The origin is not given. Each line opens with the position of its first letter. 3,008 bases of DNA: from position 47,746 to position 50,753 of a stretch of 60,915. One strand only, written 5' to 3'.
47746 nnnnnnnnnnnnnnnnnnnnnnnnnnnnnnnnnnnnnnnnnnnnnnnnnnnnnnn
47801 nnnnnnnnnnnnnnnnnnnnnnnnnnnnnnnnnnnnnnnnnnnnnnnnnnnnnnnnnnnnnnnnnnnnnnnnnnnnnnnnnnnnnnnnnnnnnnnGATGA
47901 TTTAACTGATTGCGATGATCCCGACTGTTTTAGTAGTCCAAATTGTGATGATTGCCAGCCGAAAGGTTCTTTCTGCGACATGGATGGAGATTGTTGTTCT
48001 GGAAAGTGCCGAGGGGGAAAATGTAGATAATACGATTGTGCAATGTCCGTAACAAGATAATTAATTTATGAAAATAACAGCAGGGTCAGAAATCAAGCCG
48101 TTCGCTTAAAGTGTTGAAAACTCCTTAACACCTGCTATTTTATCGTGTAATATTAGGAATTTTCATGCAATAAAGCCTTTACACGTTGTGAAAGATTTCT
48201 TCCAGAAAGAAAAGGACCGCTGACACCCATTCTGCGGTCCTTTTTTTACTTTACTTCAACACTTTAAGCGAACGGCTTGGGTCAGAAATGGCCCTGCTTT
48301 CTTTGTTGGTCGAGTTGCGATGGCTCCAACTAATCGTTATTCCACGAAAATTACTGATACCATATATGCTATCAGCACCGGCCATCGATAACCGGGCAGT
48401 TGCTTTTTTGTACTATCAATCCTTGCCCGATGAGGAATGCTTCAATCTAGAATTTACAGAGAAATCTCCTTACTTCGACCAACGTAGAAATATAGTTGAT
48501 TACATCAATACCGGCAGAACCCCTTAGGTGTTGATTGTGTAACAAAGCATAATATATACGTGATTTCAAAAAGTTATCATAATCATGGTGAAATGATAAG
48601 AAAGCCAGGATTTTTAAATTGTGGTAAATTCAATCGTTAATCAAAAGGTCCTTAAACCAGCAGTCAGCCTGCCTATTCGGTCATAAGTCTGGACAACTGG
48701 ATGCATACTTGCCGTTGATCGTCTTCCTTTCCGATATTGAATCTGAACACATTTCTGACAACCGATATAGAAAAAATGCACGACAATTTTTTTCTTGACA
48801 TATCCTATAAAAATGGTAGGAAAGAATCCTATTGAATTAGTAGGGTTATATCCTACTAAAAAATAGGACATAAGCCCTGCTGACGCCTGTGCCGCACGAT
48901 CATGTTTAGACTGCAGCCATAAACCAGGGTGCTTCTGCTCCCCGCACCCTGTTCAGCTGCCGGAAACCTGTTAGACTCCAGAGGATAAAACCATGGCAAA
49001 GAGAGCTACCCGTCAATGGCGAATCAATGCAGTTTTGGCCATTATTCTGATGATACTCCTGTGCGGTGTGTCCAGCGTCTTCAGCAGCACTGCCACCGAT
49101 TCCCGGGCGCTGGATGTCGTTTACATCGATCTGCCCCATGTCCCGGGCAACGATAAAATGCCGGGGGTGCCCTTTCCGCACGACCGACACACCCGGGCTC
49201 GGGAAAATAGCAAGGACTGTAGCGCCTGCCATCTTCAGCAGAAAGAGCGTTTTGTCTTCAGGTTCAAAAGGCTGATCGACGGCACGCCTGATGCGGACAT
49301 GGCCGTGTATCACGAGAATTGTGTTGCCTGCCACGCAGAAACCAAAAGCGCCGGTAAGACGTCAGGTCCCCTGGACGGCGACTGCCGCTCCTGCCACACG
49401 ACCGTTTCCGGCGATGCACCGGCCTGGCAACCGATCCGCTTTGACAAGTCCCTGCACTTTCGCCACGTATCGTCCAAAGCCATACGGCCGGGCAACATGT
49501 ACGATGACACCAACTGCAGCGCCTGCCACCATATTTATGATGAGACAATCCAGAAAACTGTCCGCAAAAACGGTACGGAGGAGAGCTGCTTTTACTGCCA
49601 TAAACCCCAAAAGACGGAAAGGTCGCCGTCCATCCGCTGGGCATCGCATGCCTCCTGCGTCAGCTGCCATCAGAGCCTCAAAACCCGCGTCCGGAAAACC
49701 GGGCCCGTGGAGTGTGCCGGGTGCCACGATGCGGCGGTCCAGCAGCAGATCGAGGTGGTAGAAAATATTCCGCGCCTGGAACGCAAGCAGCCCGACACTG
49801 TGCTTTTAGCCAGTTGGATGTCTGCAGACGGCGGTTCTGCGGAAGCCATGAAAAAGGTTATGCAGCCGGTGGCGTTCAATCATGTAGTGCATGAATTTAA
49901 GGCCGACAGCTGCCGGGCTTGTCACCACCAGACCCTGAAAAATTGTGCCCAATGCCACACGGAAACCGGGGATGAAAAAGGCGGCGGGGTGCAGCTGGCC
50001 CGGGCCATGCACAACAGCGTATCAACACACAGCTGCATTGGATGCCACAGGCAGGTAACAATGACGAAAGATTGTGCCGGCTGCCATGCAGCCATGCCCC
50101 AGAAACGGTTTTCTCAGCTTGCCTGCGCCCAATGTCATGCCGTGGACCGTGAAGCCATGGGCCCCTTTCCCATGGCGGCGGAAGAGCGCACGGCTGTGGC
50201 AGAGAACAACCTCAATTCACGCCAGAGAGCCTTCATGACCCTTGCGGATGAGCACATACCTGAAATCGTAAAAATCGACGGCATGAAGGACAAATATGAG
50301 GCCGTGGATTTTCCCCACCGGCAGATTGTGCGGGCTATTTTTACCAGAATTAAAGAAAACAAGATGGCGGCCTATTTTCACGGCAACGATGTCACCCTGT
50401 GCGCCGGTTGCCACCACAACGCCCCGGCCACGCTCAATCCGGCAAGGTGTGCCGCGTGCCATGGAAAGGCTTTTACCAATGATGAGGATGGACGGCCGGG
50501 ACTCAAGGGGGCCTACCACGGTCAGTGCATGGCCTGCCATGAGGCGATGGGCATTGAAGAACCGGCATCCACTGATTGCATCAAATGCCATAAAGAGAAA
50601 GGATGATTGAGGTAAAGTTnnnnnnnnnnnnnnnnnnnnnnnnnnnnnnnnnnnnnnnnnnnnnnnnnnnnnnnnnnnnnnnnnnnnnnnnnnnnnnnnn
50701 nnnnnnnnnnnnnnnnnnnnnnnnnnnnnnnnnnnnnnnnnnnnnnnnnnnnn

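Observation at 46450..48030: Secreted S1 protease fused to three acidic Cys repeats and a toxin-like Cys knot, in a low-GC island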

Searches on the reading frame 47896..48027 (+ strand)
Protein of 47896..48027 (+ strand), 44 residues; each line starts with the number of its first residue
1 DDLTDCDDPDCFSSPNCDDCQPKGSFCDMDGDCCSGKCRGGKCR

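Call 32: search_solved_structures(query=A2, max_evalue=10, show_alignments=5)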
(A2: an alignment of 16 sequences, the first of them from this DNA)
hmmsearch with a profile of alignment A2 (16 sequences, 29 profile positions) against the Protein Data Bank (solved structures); distinct sequences matched with E-value up to 10: 31.
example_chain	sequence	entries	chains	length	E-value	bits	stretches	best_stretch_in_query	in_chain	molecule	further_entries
1c6w_A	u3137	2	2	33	0.00025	24.3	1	3-24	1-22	MAUROCALCIN | D-MAUROCALCINE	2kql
1hvw_A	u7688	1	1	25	0.00026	24.2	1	5-28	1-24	OMEGA-ATRACOTOXIN-HV1A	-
2m36_A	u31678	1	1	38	0.0015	21.9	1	4-24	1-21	U2-cyrtautoxin-As1a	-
6px7_A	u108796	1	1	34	0.002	21.4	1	2-23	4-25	Venom polypeptide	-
1axh_A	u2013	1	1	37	0.0052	20.1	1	3-23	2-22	ATRACOTOXIN-HVI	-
1ie6_A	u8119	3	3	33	0.0078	19.5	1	3-24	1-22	IMPERATOXIN A | Imperacalcin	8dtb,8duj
5fzw_A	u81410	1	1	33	0.02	18.2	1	4-23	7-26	Venom peptide U3-SYTX-Sth1h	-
5fzv_A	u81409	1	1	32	0.021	18.1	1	4-24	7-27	Venom peptide U3-SYTX-Sth1a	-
7rz3_A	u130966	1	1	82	0.029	17.7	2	3-23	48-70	Xt3a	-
9kfp_A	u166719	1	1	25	0.039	17.3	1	5-28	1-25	p21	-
5znu_A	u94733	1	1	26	0.04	17.2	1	5-28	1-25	Omega-conotoxin-like Bu8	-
1fu3_A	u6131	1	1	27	0.085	16.2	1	5-23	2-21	DELTA-CONOTOXIN TXVIA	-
7l2m_E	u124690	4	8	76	0.11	15.9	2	4-20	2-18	Tau-theraphotoxin-Hs1a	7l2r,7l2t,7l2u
1feo_A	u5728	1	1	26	0.13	15.7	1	5-28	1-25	OMEGA-CONOTOXIN MVIIA-GLY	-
2mau_A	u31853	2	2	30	0.13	15.6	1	5-20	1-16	Wrightide R1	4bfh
4aoq_D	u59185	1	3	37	0.48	13.8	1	3-23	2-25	TRYPSIN INHIBITOR 3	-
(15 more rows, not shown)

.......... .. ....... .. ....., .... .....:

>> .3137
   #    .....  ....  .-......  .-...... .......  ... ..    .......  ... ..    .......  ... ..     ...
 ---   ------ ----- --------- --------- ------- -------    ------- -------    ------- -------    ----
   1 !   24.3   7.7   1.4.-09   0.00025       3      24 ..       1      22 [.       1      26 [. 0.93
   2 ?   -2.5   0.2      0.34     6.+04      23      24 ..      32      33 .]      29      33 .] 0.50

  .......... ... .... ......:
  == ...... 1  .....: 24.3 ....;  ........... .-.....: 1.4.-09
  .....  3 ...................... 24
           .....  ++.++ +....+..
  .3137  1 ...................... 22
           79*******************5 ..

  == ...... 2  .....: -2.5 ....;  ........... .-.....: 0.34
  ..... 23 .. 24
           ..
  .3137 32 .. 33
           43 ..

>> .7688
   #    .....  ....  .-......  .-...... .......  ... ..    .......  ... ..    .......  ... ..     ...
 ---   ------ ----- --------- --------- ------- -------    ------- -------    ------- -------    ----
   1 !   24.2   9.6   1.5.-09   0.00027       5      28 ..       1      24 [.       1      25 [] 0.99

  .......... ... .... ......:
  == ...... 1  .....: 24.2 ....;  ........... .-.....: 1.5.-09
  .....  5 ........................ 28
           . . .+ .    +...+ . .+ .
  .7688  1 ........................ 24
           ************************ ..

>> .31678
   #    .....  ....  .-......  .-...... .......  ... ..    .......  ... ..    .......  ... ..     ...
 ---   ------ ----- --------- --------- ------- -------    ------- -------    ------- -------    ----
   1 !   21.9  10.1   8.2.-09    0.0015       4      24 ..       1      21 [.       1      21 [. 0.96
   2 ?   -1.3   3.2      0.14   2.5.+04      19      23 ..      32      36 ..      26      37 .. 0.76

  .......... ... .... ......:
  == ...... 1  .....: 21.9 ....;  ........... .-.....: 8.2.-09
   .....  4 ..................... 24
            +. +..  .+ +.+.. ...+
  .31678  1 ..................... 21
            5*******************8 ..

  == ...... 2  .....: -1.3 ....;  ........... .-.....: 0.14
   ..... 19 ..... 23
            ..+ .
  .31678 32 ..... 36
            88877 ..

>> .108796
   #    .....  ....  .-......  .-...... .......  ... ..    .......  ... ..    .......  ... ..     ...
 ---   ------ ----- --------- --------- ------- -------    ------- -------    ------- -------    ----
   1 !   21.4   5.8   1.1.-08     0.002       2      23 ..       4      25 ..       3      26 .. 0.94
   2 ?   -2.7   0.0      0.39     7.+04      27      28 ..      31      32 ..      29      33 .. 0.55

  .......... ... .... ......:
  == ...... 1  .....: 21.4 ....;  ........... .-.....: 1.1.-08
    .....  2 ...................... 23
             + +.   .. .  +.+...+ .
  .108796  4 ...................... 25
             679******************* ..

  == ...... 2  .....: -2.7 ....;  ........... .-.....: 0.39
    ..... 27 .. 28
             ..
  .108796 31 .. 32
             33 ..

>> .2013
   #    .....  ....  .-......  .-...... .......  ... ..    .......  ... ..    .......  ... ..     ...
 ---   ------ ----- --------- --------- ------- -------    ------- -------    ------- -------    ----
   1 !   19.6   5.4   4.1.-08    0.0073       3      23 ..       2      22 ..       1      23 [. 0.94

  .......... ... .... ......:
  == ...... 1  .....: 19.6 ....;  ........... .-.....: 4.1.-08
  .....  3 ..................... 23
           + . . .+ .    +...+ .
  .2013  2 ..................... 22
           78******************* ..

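Call 33: search_protein_families(library=pfam, alignment_id=A2, max_evalue=10)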
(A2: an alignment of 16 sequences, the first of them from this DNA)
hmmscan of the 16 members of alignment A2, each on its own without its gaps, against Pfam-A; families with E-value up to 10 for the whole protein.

A. member 1, seq(29 aa): 5 families
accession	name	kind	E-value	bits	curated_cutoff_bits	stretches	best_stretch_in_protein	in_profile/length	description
PF17557.7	Conotoxin_I2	-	0.00038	20.9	27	1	5-29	1-25/38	I2-superfamily conotoxins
PF11703.13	UPF0506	-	0.0009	20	23.2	1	1-28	31-58/59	UPF0506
PF08116.16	Toxin_29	-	0.051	14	25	1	5-24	3-22/31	PhTx neurotoxin family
PF08099.16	Toxin_27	-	0.066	13.8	25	1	4-24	2-22/33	Scorpion calcine family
PF02950.22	Conotoxin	-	0.24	12.8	25.1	1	3-28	48-74/75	Conotoxin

B. families by the number of members that match (of 16 scanned): 19 families
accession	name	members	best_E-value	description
PF17557.7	Conotoxin_I2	16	0.00038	I2-superfamily conotoxins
PF02950.22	Conotoxin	16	0.027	Conotoxin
PF11703.13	UPF0506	15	6.8e-06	UPF0506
PF08116.16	Toxin_29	13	1.6e-05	PhTx neurotoxin family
PF08099.16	Toxin_27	12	0.00014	Scorpion calcine family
PF08087.16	Toxin_18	9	0.0035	Conotoxin O-superfamily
PF08091.16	Toxin_21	9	0.0045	Spider insecticidal peptide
PF06357.16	Omega-toxin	3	0.0009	Omega-atracotoxin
PF10530.14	Toxin_35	3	0.011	Toxin with inhibitor cystine knot ICK or Knottin scaffold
PF07740.17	Toxin_12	3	0.04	Ion channel inhibitory toxin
PF08088.17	Toxin_19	2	0.051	Conotoxin I-superfamily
PF17983.6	Tryp_inh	2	0.2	Trypsin inhibitors 1,2 and 3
PF07359.16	LEAP-2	2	0.69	Liver-expressed antimicrobial peptide 2 precursor (LEAP-2)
PF25379.1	Adt-1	1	0.0038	Adt-1-like domain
PF08995.15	NIP_1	1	0.0084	Necrosis inducing protein-1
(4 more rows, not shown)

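Call 46: search_protein_representatives(alignment_id=A3)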
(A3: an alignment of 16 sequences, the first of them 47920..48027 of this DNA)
Query: 16 sequences, 36 profile positions. Proteins with E-value up to 0.001 (for the whole library): 437; up to 1e-10: 57; up to 1e-30: 0. The best 150 are listed.
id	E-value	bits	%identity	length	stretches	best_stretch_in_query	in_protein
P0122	6.6e-26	106.4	-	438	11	8-30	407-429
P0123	2.1e-25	104.8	-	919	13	12-31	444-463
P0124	3.1e-21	91.4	-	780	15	2-30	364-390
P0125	3.0e-20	88.3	-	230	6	10-36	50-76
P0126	2.7e-19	85.3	-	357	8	2-35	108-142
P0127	1.2e-16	76.7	-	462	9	10-30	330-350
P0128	2.9e-16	75.5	-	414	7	7-35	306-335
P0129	3.5e-16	75.3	-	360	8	2-30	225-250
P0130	6.5e-16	74.4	-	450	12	2-30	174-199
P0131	1.0e-15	73.8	-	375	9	5-30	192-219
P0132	2.1e-15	72.8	-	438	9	8-31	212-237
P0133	2.2e-15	72.7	-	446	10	10-36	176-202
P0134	3.2e-15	72.2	-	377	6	7-35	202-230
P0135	3.3e-15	72.1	-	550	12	8-31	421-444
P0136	3.9e-15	71.9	-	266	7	9-35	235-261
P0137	5.4e-15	71.5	-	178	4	9-35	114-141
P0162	4.7e-12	62.1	-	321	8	6-35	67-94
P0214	9.4e-09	51.5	-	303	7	10-35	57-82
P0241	3.7e-08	49.6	-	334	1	1-36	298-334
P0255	1.2e-07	48.0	-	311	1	1-36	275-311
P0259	1.3e-07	47.8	-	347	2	4-32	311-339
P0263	1.9e-07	47.3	-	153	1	1-36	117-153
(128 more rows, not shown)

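Call 49: search_protein_families(library=pfam, proteins=[P0123, P0162, P0137, P0214, P0241, P0255, P0259, P0263, P0122, P0125], max_evalue=0.01)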
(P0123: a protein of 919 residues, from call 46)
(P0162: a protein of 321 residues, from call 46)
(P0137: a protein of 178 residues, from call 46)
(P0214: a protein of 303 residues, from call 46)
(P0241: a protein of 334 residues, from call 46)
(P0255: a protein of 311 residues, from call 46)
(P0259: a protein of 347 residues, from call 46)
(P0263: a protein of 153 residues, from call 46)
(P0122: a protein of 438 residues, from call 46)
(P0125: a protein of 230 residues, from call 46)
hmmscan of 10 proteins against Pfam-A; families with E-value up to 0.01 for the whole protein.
P0123 (919 aa): 2 families
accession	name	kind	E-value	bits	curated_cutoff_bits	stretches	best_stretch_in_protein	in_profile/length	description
PF17557.7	Conotoxin_I2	-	1.3e-07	32.1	27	1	356-381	1-26/38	I2-superfamily conotoxins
PF02412.23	TSP_3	-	0.00011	22.2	25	2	161-179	15-33/36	Thrombospondin type 3 repeat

P0162 (321 aa): 1 family
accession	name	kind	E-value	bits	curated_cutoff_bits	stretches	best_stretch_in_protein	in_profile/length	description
PF17557.7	Conotoxin_I2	-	6.1e-08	33.1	27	0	227-246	1-20/38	I2-superfamily conotoxins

P0137 (178 aa): 5 families
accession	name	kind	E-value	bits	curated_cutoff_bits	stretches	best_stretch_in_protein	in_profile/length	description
PF17557.7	Conotoxin_I2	-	1.1e-12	48.2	27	2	77-103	1-27/38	I2-superfamily conotoxins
PF11703.13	UPF0506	-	2e-09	38.1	23.2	1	139-163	30-54/59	UPF0506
PF04706.18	Dickkopf_N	-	3.7e-05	24.4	25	0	140-165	22-48/51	Dickkopf N-terminal cysteine-rich region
PF02950.22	Conotoxin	-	0.0019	19.5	25.1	0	48-74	47-74/75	Conotoxin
PF08116.16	Toxin_29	-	0.0028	18.1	25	0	144-163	3-22/31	PhTx neurotoxin family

P0214 (303 aa): 3 families
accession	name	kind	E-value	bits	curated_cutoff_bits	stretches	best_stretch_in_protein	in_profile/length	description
PF17557.7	Conotoxin_I2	-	4.7e-08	33.4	27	1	119-144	1-26/38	I2-superfamily conotoxins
PF08116.16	Toxin_29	-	0.0048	17.3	25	0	59-78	3-22/31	PhTx neurotoxin family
PF11703.13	UPF0506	-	0.0075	17.1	23.2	1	55-82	31-58/59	UPF0506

P0241 (334 aa): 3 families
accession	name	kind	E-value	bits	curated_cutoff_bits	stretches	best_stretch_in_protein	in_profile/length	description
PF00041.27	fn3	-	8.7e-08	32.7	25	1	38-111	14-83/84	Fibronectin type III domain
PF18884.5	TSP3_bac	-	0.0077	16.5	25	1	119-141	1-22/22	Bacterial TSP3 repeat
PF11703.13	UPF0506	-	0.008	17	23.2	1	308-333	33-58/59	UPF0506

P0255 (311 aa): 0 families

P0259 (347 aa): 1 family
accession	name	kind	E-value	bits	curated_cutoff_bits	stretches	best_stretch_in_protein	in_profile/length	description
PF07705.17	CARDB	-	1.1e-12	48.5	22.7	1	133-243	3-99/101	CARDB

P0263 (153 aa): 2 families
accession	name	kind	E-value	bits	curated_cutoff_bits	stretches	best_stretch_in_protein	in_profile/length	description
PF11617.13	Cu-binding_MopE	-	2.3e-11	44.1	27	1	83-112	1-29/30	Putative metal-binding motif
PF08116.16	Toxin_29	-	0.004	17.5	25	1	129-148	3-22/31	PhTx neurotoxin family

P0122 (438 aa): 3 families
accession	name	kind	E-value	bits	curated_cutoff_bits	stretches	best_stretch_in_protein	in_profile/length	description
PF11703.13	UPF0506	-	2e-05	25.3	23.2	1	75-95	34-54/59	UPF0506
PF06357.16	Omega-toxin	-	0.00026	21.1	22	1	376-397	2-23/37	Omega-atracotoxin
PF08087.16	Toxin_18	-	0.0074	16.7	24.3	0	377-399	2-24/31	Conotoxin O-superfamily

P0125 (230 aa): 3 families
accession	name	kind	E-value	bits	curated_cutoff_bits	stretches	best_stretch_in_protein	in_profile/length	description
PF11703.13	UPF0506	-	7.3e-09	36.3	23.2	1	8-45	20-58/59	UPF0506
PF17557.7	Conotoxin_I2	-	1.7e-06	28.5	27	0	22-47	1-26/38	I2-superfamily conotoxins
PF02950.22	Conotoxin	-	0.0006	21.2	25.1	0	104-136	41-74/75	Conotoxin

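Call 50: search_protein_families(library=ncbifam, proteins=[P0123, P0162, P0137, P0214, P0241, P0255, P0259, P0263, P0122, P0125], max_evalue=0.01)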
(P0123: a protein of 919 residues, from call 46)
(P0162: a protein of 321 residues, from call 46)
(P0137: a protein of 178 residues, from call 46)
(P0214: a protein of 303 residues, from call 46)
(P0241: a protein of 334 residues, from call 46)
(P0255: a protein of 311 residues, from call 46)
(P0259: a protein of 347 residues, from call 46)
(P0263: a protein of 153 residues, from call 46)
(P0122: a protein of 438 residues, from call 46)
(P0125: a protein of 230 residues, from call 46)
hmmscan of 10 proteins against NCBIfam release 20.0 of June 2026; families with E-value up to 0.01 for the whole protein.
P0123 (919 aa): 1 family
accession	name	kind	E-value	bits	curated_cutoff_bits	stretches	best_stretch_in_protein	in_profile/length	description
NF045500.1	Omp28_seleno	equivalog_domain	3e-06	26.8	200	2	160-198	273-312/377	Omp28-related selenoprotein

P0162 (321 aa): 0 families

P0137 (178 aa): 0 families

P0214 (303 aa): 0 families

P0241 (334 aa): 1 family
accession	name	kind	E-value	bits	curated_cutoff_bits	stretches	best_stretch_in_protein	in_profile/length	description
NF033662.1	acid_disulf_rpt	repeat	1e-07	31.6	41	1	277-305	4-32/32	acidic double-disulfide repeat-containing protein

P0255 (311 aa): 0 families

P0259 (347 aa): 1 family
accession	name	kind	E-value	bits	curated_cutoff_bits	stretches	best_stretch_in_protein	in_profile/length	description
NF033662.1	acid_disulf_rpt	repeat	2e-07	30.7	41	1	290-317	1-28/32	acidic double-disulfide repeat-containing protein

P0263 (153 aa): 1 family
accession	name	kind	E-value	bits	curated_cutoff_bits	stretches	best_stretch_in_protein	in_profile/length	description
NF033662.1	acid_disulf_rpt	repeat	0.0003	20.4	41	1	96-124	4-32/32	acidic double-disulfide repeat-containing protein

P0122 (438 aa): 0 families

P0125 (230 aa): 0 families

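Call 60: find_encoding_contigs(protein=P0241, flank=4000, max_places=2)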
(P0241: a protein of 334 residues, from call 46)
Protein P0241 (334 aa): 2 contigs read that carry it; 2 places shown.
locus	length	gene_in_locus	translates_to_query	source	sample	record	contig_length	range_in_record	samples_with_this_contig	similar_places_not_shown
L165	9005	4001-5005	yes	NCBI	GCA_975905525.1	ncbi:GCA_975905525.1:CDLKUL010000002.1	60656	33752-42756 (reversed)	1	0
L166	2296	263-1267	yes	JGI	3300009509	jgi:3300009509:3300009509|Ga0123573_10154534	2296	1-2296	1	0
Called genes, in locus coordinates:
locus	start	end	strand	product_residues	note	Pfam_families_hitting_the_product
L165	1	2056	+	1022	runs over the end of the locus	PF05729:NACHT, PF03781:FGE-sulfatase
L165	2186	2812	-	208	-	-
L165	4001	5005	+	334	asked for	PF00041:fn3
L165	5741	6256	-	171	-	PF00578:AhpC-TSA, PF08534:Redoxin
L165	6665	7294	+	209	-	PF02525:Flavodoxin_2, PF03358:FMN_red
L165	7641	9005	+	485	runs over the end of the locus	PF00890:FAD_binding_2 (faint), PF01134:GIDA (faint), PF07992:Pyr_redox_2, PF12831:FAD_oxidored, PF13450:NAD_binding_8, PF13738:Pyr_redox_3 (weak), PF00070:Pyr_redox, PF02852:Pyr_redox_dim, +2 more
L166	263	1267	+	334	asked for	PF00041:fn3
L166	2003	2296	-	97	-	?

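Call 61: find_encoding_contigs(protein=P0123, flank=4000, max_places=2)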
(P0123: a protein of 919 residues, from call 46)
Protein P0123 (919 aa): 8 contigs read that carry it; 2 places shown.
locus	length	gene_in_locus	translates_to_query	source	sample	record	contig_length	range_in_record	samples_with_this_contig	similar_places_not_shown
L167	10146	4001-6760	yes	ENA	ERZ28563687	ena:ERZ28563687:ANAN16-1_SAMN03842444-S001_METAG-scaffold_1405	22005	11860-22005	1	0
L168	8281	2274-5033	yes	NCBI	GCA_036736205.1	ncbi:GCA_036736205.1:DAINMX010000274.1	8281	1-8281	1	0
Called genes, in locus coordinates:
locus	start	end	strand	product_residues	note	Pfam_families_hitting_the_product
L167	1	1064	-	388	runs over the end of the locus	-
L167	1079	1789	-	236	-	-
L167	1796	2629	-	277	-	-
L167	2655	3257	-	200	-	PF02922:CBM_48 (weak), PF16561:AMPK1_CBM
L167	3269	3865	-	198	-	PF04542:Sigma70_r2, PF08281:Sigma70_r4_2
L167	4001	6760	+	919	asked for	PF17557:Conotoxin_I2 (faint)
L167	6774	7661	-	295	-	PF00892:EamA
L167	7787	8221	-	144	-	PF01850:PIN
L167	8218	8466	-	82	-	-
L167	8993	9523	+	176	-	-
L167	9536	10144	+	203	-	?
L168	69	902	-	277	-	-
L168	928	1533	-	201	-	PF02922:CBM_48 (weak), PF16561:AMPK1_CBM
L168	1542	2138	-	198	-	PF04542:Sigma70_r2, PF08281:Sigma70_r4_2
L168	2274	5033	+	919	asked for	PF17557:Conotoxin_I2 (faint)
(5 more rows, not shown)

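Call 74: find_homologous_proteins(query=A6, max_evalue=0.001)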
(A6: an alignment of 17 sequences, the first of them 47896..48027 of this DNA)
Query A6 (17 sequences) (44 aa, profile of the alignment): 2 proteins with E <= 0.001 among 10 candidates.
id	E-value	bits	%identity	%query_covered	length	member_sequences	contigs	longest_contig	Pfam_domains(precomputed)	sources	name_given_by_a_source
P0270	2.7e-5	42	53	77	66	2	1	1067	-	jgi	jgi:hypothetical protein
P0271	1.0e-4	40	54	91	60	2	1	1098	-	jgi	jgi:hypothetical protein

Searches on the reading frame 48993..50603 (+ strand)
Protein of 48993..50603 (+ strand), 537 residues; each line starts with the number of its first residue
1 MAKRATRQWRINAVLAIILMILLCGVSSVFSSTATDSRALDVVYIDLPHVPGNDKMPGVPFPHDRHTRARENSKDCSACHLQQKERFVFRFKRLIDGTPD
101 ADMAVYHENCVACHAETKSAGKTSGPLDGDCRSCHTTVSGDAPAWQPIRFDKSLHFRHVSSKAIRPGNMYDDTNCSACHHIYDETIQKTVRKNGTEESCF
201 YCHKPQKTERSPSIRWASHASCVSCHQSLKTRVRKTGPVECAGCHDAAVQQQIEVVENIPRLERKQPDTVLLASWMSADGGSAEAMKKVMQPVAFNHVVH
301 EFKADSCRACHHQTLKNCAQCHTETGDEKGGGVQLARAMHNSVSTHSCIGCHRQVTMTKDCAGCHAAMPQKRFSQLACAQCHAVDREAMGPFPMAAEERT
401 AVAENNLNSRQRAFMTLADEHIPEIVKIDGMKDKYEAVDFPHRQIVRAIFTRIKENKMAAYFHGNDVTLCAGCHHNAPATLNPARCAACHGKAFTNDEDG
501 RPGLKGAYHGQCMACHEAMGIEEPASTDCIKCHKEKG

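Call 17: search_protein_families(library=pfam, proteins=[window:48993-50603:+], max_evalue=0.01)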
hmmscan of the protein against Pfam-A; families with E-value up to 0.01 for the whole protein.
window:48993-50603:+ (537 aa): 5 families
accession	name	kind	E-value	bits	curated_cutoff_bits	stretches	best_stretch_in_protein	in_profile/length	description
PF02085.21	Cytochrom_CIII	-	1.9e-32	112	22.9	4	286-382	15-101/101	Class III cytochrome C family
PF14522.11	Cytochrome_C7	-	2.2e-15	56.7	24.8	3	60-136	2-67/67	Cytochrome c7 and related cytochrome c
PF22113.1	Mtrc-MtrF_II-IV_dom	-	9e-14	51.8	30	2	218-387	5-168/176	Outer membrane cytochrome MtrC/MtrF-like, domains II/IV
PF14537.11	Cytochrom_c3_2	-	3.9e-07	30.9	25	0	109-184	8-69/79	Cytochrome c3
PF09699.15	Paired_CXXCH_1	-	0.0011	19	20.6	1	173-207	7-40/41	Doubled CXXCH motif (Paired_CXXCH_1)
